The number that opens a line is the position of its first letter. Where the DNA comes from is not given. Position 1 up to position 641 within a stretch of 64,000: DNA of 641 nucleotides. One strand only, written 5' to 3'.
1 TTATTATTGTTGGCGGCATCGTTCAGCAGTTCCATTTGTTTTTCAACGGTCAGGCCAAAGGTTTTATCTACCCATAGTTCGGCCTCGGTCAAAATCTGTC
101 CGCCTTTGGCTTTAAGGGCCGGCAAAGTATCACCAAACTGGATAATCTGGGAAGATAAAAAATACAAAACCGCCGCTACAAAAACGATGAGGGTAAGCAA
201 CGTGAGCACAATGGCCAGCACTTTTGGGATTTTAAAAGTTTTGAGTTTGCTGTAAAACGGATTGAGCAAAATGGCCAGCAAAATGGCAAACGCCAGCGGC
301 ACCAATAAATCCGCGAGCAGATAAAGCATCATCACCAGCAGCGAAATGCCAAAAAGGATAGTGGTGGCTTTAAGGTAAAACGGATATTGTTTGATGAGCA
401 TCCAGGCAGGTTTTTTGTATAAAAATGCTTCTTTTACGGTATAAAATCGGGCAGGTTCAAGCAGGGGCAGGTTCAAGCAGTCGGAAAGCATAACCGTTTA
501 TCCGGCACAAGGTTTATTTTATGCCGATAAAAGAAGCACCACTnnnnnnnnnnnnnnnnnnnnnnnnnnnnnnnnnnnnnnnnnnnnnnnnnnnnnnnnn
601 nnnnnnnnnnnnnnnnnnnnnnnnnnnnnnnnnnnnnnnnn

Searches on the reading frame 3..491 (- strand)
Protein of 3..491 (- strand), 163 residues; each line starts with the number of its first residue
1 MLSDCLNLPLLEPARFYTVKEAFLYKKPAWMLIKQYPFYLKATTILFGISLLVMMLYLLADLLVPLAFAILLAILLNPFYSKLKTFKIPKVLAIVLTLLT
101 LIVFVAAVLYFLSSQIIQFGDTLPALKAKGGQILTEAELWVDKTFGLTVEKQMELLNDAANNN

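Call 31: search_protein_families(library=pfam, proteins=[window:3-491:-], max_evalue=0.00001)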
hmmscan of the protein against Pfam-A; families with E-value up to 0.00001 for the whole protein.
window:3-491:- (163 aa): 1 family
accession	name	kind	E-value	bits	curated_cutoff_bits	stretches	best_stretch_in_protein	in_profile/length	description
PF01594.21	AI-2E_transport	-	7.5e-14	52.1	34.3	1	46-147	4-109/327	AI-2E family transporter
